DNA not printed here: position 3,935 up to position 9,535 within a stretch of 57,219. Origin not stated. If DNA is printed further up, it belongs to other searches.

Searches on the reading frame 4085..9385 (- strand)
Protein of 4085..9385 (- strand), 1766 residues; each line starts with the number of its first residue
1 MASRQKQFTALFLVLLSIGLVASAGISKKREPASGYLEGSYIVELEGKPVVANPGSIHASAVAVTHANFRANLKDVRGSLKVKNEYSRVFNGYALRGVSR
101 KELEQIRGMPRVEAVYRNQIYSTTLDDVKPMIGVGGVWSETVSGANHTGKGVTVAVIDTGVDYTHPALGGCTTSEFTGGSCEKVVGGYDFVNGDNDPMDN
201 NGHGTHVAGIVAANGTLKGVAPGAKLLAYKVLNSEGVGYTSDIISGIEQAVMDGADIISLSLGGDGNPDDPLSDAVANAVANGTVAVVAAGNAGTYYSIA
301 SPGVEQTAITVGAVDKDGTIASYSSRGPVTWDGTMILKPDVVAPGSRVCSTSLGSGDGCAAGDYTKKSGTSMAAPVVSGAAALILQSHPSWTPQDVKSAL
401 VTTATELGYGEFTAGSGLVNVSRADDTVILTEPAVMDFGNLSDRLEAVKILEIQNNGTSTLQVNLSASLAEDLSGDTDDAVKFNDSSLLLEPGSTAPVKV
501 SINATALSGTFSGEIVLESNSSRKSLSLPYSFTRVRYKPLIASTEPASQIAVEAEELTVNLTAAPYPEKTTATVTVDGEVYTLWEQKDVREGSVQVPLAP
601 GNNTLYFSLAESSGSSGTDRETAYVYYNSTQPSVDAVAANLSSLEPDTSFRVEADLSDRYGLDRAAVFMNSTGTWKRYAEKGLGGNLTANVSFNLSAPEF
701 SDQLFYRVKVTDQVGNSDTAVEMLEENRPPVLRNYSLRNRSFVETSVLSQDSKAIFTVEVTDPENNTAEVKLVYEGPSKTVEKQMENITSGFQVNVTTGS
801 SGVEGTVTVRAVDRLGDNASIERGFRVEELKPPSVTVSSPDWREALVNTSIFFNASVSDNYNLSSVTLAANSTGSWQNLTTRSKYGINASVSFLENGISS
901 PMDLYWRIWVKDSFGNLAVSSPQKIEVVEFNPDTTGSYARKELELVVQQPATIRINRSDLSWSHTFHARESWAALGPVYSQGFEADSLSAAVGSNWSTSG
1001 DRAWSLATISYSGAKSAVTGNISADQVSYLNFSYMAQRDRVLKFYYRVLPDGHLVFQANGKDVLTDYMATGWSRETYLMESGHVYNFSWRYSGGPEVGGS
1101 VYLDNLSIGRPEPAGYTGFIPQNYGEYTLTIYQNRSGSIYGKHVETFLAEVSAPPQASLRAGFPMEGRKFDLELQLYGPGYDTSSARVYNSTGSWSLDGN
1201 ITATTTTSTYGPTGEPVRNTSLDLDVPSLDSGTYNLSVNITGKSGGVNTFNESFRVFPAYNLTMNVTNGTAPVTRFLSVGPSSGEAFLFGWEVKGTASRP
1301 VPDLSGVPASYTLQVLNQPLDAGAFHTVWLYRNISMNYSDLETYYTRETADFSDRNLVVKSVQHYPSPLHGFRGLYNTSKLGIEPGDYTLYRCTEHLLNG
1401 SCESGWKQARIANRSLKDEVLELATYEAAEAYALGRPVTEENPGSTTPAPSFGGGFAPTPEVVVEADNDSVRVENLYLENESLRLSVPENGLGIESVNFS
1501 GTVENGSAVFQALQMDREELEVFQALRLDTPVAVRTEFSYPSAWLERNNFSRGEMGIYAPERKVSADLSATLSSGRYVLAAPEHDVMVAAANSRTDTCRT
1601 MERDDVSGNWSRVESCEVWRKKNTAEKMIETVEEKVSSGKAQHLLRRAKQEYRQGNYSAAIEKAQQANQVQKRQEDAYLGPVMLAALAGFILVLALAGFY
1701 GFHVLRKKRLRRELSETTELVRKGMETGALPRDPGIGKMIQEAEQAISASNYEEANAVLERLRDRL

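Call 82: search_protein_families(library=pfam, max_evalue=0.001, proteins=[window:4085-9385:-])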
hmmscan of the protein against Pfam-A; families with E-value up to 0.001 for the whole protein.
window:4085-9385:- (1766 aa): 3 families
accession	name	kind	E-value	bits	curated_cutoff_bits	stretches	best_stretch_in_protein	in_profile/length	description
PF00082.27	Peptidase_S8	-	3.2e-66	224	21.8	1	149-411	1-280/288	Subtilase family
PF05922.21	Inhibitor_I9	-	4.2e-08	34.2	21.2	1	40-123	1-81/82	Peptidase inhibitor I9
PF22544.2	HYDIN_VesB_CFA65-like_Ig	-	2e-06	28.4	25.5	1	433-524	7-91/100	HYDIN/CFA65/VesB-like, Ig-like domain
